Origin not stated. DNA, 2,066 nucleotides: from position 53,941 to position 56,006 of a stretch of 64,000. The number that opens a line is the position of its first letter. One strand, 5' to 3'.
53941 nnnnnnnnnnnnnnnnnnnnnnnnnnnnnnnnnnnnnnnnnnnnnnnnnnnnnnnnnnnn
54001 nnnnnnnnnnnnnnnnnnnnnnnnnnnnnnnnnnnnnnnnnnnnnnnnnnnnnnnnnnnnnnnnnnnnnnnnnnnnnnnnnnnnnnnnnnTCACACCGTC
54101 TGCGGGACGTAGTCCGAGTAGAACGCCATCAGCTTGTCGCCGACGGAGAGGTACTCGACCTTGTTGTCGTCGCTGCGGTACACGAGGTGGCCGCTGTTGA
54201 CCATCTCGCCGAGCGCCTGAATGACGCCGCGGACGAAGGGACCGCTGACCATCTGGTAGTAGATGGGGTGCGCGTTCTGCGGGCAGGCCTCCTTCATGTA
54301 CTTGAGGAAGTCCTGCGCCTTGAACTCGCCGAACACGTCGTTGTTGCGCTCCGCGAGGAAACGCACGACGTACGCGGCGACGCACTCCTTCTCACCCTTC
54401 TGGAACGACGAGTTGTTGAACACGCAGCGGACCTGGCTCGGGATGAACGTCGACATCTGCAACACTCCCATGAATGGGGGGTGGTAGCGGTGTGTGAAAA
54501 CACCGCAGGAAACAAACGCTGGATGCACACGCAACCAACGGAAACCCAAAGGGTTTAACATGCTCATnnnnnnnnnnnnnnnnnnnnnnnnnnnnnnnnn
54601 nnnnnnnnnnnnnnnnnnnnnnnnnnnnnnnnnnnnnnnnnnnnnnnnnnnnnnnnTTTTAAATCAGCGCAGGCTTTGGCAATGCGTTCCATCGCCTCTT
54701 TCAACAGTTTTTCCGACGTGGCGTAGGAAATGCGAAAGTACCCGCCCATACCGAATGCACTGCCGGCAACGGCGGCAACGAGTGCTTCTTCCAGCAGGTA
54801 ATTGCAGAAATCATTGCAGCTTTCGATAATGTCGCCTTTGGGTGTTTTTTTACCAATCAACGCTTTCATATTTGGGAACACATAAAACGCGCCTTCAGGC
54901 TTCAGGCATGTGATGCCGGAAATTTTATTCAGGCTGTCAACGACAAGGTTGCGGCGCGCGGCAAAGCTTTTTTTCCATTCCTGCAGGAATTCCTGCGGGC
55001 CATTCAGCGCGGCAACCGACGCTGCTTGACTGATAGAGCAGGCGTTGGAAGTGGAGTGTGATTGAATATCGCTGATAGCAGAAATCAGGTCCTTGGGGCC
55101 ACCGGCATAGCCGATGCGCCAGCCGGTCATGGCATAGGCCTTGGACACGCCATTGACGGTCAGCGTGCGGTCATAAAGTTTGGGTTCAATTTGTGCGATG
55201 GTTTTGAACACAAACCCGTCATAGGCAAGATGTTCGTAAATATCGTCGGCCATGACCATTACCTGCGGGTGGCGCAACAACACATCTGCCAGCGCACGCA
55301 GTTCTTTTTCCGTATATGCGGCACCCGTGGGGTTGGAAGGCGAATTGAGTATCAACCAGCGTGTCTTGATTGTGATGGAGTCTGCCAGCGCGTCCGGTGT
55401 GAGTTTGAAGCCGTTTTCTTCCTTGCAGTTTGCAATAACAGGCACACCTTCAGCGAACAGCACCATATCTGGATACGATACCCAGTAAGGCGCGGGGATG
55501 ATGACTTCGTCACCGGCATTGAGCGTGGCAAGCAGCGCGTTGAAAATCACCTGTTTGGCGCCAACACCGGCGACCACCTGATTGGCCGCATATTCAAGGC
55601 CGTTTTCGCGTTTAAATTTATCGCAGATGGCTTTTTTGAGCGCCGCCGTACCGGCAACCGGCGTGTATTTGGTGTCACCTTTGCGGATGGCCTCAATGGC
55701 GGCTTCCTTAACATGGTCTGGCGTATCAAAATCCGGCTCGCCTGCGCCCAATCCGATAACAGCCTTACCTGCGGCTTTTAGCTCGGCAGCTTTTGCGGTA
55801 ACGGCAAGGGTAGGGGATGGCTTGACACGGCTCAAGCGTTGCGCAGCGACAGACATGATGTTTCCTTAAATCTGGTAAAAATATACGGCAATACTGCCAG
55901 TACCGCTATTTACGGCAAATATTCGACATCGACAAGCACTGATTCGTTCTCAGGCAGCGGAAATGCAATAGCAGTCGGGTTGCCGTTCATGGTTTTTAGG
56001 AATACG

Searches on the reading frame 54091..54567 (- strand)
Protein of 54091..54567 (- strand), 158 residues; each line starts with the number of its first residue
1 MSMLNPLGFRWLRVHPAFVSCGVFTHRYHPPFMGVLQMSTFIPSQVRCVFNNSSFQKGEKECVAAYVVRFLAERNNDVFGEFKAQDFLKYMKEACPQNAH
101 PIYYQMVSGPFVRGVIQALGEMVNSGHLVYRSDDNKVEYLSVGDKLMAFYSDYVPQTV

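Call 7: search_protein_families(library=pfam, proteins=[window:54091-54567:-], max_evalue=1)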
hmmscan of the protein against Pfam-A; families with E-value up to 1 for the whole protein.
window:54091-54567:- (158 aa): 2 families
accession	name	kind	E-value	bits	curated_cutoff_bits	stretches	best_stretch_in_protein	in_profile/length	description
PF17646.6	Zemlya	-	0.065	14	27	1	17-50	70-102/106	Closterovirus 1a polyprotein central region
PF09932.14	DUF2164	-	0.18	12.3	27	1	55-94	3-42/74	Uncharacterized conserved protein (DUF2164)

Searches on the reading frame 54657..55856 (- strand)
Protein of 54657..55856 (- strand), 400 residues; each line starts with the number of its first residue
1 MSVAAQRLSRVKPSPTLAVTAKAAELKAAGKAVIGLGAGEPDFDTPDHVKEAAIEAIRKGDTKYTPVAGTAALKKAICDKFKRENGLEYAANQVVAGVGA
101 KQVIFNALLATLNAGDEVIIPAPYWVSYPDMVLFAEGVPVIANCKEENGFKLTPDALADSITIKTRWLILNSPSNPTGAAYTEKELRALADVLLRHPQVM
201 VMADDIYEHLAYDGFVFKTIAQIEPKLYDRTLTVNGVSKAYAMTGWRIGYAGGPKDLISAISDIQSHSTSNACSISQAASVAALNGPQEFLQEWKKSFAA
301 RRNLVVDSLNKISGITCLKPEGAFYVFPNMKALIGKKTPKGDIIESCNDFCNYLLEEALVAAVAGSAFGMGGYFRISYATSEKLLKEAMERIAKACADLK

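Call 47: find_related_loci(query=window:54657-55856:-, collection=metagenome_contigs, flank=10000)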
Query window:54657-55856:- (400 aa) in metagenome_contigs; peptide patterns used: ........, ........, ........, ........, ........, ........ (x = any residue, [..] = any of these).
600 stretches matched a pattern (row limit reached: there are more); 599 encode a relative of the query (tblastn E <= 1e-3); the best 80 are kept; 80 distinct loci.
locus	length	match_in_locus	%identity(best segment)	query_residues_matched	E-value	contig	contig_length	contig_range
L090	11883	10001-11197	72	1-399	0e+0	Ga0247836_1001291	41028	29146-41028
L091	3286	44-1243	68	1-400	0e+0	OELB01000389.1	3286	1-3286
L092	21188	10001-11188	65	1-396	0e+0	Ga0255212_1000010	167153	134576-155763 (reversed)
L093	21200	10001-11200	67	1-400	0e+0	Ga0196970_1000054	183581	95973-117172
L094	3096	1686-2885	66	1-400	0e+0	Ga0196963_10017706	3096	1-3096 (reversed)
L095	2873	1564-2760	66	1-399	0e+0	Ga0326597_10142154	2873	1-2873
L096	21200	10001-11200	65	1-400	2e-177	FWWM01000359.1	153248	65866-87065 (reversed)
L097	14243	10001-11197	67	1-399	6e-176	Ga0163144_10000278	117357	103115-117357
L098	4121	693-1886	64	1-399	0e+0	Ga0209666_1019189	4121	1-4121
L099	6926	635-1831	65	1-399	3e-175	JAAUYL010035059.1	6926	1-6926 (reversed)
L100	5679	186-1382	66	1-399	4e-177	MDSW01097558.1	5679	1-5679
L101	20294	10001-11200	66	1-400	2e-174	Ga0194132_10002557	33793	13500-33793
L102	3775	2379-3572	63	1-399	1e-179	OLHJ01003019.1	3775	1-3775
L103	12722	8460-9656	65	1-399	3e-172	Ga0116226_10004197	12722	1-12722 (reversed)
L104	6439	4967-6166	66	1-400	2e-173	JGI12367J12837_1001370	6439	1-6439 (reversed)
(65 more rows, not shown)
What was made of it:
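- Tried and rejected: The metagenome_contigs scan with AspAT gave 72% at best (call 47).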

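Call 48: find_homologous_proteins(query=window:54657-55856:-, max_evalue=1e-150)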
Query window:54657-55856:- (400 aa): 6872 proteins with E <= 1e-150 among 8000 candidates; the best 120 are listed.
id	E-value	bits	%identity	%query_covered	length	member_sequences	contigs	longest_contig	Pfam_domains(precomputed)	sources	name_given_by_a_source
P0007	2.8e-255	864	97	100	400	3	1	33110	PF00155.28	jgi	jgi:aspartate aminotransferase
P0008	8.4e-233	790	88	100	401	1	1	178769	PF00155.28,PF01041.24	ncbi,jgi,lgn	-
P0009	4.7e-231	784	88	100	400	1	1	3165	PF00155.28,PF01041.24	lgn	-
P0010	5.2e-226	768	86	99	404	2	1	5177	PF00155.28,PF01041.24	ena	-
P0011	8.4e-225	764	86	100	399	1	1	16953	PF00155.28,PF01041.24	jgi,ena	-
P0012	1.7e-223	760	85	99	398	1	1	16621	PF00155.28,PF01041.24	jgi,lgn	-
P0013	3.9e-223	758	86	100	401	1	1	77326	PF00155.28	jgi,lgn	-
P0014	1.9e-222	756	84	100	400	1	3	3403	PF00155.28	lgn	-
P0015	4.9e-222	755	84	100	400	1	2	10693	PF00155.28,PF01041.24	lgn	-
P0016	7.0e-222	754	85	99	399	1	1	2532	PF00155.28,PF01041.24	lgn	-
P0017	1.2e-221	753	85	100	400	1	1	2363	PF00155.28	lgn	-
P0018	1.4e-221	753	84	100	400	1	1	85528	PF00155.28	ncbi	-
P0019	1.5e-221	753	85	100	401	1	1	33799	PF00155.28,PF01041.24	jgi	jgi:aspartate aminotransferase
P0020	2.2e-221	753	84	100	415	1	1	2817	PF00155.28,PF01041.24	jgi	-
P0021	2.4e-221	752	84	100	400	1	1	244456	PF00155.28,PF01041.24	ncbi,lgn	-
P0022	3.5e-221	752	84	100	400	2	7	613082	PF00155.28,PF01041.24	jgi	jgi:aspartate aminotransferase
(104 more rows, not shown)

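Call 49: find_encoding_contigs(protein=P0007, flank=10000, max_places=3)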
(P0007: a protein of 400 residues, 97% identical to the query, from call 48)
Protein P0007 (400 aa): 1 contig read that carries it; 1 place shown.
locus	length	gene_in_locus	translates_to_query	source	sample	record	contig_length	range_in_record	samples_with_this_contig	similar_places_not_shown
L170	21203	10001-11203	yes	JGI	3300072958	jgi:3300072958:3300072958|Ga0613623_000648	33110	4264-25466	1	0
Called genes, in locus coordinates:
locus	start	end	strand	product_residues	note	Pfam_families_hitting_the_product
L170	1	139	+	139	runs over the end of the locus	PF09361:Phasin_2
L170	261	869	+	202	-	-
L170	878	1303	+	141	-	PF00072:Response_reg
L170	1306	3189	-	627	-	PF01541:GIY-YIG, PF27096:UvrC_M, PF02151:UVR (weak), PF22920:UvrC_RNaseH, PF08459:UvrC_RNaseH_dom, PF00633:HHH (faint), PF14520:HHH_5, PF12826:HHH_2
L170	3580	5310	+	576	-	PF00999:Na_H_Exchanger, PF02254:TrkA_N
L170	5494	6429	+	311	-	PF13793:Pribosyltran_N, PF00156:Pribosyltran, PF14572:Pribosyl_synth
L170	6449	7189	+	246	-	-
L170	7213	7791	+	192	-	PF01195:Pept_tRNA_hydro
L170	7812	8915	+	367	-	PF01926:MMR_HSR1, PF02421:FeoB_N (weak), PF06071:YchF-GTPase_C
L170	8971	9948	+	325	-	PF00254:FKBP_C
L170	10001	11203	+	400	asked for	PF00155:Aminotran_1_2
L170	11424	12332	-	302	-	PF00126:HTH_1, PF03466:LysR_substrate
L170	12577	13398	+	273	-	-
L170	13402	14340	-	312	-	PF00890:FAD_binding_2 (weak), PF01134:GIDA (faint), PF01266:DAO (faint), PF07992:Pyr_redox_2, PF12831:FAD_oxidored (faint), PF13738:Pyr_redox_3, PF00070:Pyr_redox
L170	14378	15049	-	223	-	PF13628:DUF4142 (faint), PF03713:DUF305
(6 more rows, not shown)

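Call 50: find_encoding_contigs(protein=P0008, flank=10000, max_places=2)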
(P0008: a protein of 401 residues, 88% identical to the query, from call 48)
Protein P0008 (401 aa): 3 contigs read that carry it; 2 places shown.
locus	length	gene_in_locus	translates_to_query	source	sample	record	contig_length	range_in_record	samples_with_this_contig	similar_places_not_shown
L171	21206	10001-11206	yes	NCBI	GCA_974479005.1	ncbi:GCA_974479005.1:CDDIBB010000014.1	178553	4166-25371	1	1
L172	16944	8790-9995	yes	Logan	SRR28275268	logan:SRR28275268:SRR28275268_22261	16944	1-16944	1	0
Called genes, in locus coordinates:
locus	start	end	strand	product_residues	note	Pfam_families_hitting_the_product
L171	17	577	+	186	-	-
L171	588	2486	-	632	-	PF01541:GIY-YIG, PF27096:UvrC_M, PF02151:UVR (weak), PF22920:UvrC_RNaseH, PF08459:UvrC_RNaseH_dom, PF14520:HHH_5, PF12826:HHH_2 (weak), PF00633:HHH (weak)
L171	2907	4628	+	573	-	PF00999:Na_H_Exchanger, PF02254:TrkA_N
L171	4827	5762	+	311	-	PF13793:Pribosyltran_N, PF00156:Pribosyltran, PF14572:Pribosyl_synth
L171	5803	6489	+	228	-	PF01386:Ribosomal_L25p, PF14693:Ribosomal_TL5_C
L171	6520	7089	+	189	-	PF01195:Pept_tRNA_hydro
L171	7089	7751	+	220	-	-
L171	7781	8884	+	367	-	PF01926:MMR_HSR1, PF02421:FeoB_N (weak), PF06071:YchF-GTPase_C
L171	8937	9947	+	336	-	PF00254:FKBP_C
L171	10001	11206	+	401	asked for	PF00155:Aminotran_1_2, PF01041:DegT_DnrJ_EryC1 (weak)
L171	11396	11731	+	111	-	-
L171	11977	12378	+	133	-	-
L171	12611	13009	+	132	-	-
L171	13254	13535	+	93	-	-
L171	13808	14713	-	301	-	PF00126:HTH_1, PF03466:LysR_substrate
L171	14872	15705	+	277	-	-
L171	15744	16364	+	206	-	-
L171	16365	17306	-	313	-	PF00890:FAD_binding_2 (faint), PF01134:GIDA (faint), PF01266:DAO (faint), PF03486:HI0933_like (faint), PF07992:Pyr_redox_2, PF12831:FAD_oxidored (faint), PF13738:Pyr_redox_3, PF00070:Pyr_redox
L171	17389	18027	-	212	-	PF00578:AhpC-TSA, PF08534:Redoxin, PF10417:1-cysPrx_C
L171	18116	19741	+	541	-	-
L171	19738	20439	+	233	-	PF02104:SURF1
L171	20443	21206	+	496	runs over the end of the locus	PF02074:Peptidase_M32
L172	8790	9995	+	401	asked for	PF00155:Aminotran_1_2, PF01041:DegT_DnrJ_EryC1 (weak)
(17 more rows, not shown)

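Call 69: search_protein_families(library=padloc, proteins=[L171:11396-11731:+, L171:11977-12378:+, L171:12611-13009:+, L171:13254-13535:+], max_evalue=0.1)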
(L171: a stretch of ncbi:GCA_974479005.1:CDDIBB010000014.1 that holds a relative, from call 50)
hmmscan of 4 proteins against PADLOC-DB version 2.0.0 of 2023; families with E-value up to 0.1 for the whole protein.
L171:11396-11731:+ (111 aa): 0 families

L171:11977-12378:+ (133 aa): 0 families

L171:12611-13009:+ (132 aa): 0 families

L171:13254-13535:+ (93 aa): 0 families

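Call 72: find_encoding_contigs(protein=P0013, flank=10000, max_places=1)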
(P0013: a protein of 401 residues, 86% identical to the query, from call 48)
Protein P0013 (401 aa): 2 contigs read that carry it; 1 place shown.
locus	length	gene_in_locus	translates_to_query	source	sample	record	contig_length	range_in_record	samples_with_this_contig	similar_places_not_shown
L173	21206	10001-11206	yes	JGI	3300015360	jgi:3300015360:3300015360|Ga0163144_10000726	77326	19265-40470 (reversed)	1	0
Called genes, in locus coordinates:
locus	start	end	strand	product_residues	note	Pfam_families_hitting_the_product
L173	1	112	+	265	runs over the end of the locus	PF14748:P5CR_dimer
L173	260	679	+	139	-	PF09361:Phasin_2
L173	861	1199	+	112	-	-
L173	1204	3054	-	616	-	PF01541:GIY-YIG, PF27096:UvrC_M, PF02151:UVR (weak), PF22920:UvrC_RNaseH, PF08459:UvrC_RNaseH_dom, PF00633:HHH (faint), PF12826:HHH_2 (weak), PF14520:HHH_5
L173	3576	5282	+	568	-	PF00999:Na_H_Exchanger, PF02254:TrkA_N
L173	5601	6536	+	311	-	PF13793:Pribosyltran_N, PF00156:Pribosyltran, PF14572:Pribosyl_synth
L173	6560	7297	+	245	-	PF01386:Ribosomal_L25p, PF14693:Ribosomal_TL5_C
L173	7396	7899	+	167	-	PF01195:Pept_tRNA_hydro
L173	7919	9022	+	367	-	PF01926:MMR_HSR1, PF02421:FeoB_N (weak), PF06071:YchF-GTPase_C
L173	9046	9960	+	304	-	PF00254:FKBP_C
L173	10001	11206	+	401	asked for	PF00155:Aminotran_1_2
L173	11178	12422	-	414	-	-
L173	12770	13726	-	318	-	PF00126:HTH_1, PF03466:LysR_substrate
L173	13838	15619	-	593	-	-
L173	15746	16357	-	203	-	-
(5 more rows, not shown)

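Call 73: find_encoding_contigs(protein=P0018, flank=10000, max_places=1)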
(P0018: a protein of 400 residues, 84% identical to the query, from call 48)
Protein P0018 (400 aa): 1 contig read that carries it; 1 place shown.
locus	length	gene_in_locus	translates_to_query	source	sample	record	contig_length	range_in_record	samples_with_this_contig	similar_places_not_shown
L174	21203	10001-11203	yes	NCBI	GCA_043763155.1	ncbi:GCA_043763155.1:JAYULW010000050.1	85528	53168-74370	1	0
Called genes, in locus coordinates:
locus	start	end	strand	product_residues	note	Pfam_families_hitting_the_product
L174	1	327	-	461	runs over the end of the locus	-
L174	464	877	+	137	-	PF09361:Phasin_2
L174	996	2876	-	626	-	PF01541:GIY-YIG, PF27096:UvrC_M, PF02151:UVR (weak), PF22920:UvrC_RNaseH, PF08459:UvrC_RNaseH_dom, PF14520:HHH_5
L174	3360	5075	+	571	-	PF00999:Na_H_Exchanger, PF02254:TrkA_N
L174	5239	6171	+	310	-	PF13793:Pribosyltran_N, PF00156:Pribosyltran, PF14572:Pribosyl_synth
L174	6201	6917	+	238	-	PF01386:Ribosomal_L25p, PF14693:Ribosomal_TL5_C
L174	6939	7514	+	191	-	PF01195:Pept_tRNA_hydro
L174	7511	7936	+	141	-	-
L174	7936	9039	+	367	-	PF01926:MMR_HSR1, PF02421:FeoB_N (weak), PF06071:YchF-GTPase_C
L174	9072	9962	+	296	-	PF00254:FKBP_C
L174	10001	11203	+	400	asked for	PF00155:Aminotran_1_2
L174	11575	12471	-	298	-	PF00126:HTH_1, PF03466:LysR_substrate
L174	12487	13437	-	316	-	PF00890:FAD_binding_2 (weak), PF01134:GIDA (faint), PF01266:DAO (faint), PF03486:HI0933_like (faint), PF07992:Pyr_redox_2, PF12831:FAD_oxidored (faint), PF13738:Pyr_redox_3, PF00070:Pyr_redox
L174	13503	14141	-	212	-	PF00578:AhpC-TSA, PF08534:Redoxin, PF10417:1-cysPrx_C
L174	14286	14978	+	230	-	PF02104:SURF1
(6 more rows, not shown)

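Call 74: find_encoding_contigs(protein=P0022, flank=10000, max_places=1)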
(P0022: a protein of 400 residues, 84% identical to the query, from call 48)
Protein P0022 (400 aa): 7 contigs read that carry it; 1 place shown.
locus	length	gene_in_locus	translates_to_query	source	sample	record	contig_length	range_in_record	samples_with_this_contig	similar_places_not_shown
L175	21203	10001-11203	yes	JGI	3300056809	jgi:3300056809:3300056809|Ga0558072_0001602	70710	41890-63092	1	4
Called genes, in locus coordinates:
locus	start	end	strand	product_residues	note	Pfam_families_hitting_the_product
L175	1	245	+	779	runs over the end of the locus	PF03979:Sigma70_r1_1, PF00140:Sigma70_r1_2, PF04546:Sigma70_ner, PF04542:Sigma70_r2, PF04539:Sigma70_r3, PF04545:Sigma70_r4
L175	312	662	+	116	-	PF05071:NDUFA12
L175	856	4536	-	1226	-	PF08471:Ribonuc_red_2_N, PF02867:Ribonuc_red_lgC, PF12637:TSCPD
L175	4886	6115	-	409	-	PF25917:BSH_RND, PF25973:BSH_CzcB (weak), PF25876:HH_MFP_RND, PF25954:Beta-barrel_RND_2 (weak), PF25989:YknX_C (weak)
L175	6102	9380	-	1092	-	PF00873:ACR_tran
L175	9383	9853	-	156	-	PF13463:HTH_27 (faint), PF22381:Staph_reg_Sar_Rot (weak), PF12802:MarR_2, PF01047:MarR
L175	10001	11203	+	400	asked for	PF00155:Aminotran_1_2, PF01041:DegT_DnrJ_EryC1 (weak)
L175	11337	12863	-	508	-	PF00171:Aldedh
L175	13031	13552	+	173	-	PF09411:PagL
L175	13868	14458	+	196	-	PF00691:OmpA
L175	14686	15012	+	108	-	-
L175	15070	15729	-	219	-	PF00625:Guanylate_kin, PF13671:AAA_33 (weak)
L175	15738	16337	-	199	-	PF00578:AhpC-TSA (weak), PF02630:SCO1-SenC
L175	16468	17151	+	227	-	-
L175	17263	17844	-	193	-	PF03981:Ubiq_cyt_C_chap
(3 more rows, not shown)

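Call 90: find_encoding_contigs(protein=P0011, flank=8000, max_places=1)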
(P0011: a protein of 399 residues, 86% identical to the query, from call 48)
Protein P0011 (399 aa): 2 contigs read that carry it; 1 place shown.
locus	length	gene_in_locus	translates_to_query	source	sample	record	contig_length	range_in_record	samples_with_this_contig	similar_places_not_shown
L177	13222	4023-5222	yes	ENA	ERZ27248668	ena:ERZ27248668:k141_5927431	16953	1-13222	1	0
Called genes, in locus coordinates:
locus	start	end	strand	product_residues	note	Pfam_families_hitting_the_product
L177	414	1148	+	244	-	PF01386:Ribosomal_L25p, PF14693:Ribosomal_TL5_C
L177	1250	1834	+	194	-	PF01195:Pept_tRNA_hydro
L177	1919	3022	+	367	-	PF01926:MMR_HSR1, PF02421:FeoB_N (weak), PF06071:YchF-GTPase_C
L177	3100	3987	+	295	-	PF00254:FKBP_C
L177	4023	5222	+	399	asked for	PF00155:Aminotran_1_2, PF01041:DegT_DnrJ_EryC1 (weak)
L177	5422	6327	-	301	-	PF00126:HTH_1, PF03466:LysR_substrate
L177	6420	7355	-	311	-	PF00890:FAD_binding_2 (faint), PF01134:GIDA (faint), PF01266:DAO (faint), PF03486:HI0933_like (faint), PF07992:Pyr_redox_2, PF12831:FAD_oxidored (faint), PF13738:Pyr_redox_3, PF00070:Pyr_redox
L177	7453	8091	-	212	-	PF00578:AhpC-TSA, PF08534:Redoxin, PF10417:1-cysPrx_C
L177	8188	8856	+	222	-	PF02104:SURF1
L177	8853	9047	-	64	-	-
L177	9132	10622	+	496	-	PF02074:Peptidase_M32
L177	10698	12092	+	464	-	PF14821:Thr_synth_N, PF00291:PALP, PF24857:THR4_C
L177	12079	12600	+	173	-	PF00583:Acetyltransf_1, PF13673:Acetyltransf_10, PF13508:Acetyltransf_7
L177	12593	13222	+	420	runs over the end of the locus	PF00675:Peptidase_M16, PF05193:Peptidase_M16_C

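Call 91: find_encoding_contigs(protein=P0012, flank=8000, max_places=1)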
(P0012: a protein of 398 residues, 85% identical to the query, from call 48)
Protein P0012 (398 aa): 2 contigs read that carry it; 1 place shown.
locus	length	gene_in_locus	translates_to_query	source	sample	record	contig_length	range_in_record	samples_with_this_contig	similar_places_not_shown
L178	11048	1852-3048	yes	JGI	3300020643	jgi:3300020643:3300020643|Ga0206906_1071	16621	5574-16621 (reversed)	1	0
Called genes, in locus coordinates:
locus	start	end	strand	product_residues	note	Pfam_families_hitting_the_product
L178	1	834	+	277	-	?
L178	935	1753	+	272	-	PF00254:FKBP_C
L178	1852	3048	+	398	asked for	PF00155:Aminotran_1_2, PF01041:DegT_DnrJ_EryC1 (weak)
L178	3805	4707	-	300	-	PF00126:HTH_1, PF03466:LysR_substrate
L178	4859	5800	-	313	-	PF00890:FAD_binding_2 (weak), PF01134:GIDA (faint), PF07992:Pyr_redox_2, PF12831:FAD_oxidored (faint), PF13738:Pyr_redox_3, PF00070:Pyr_redox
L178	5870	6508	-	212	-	PF00578:AhpC-TSA, PF08534:Redoxin, PF10417:1-cysPrx_C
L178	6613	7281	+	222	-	PF02104:SURF1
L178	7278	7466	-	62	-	-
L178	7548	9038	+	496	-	PF02074:Peptidase_M32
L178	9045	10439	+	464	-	PF14821:Thr_synth_N, PF00291:PALP, PF24857:THR4_C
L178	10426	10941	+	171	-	PF00583:Acetyltransf_1, PF13673:Acetyltransf_10, PF13508:Acetyltransf_7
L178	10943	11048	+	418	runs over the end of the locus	PF00675:Peptidase_M16, PF05193:Peptidase_M16_C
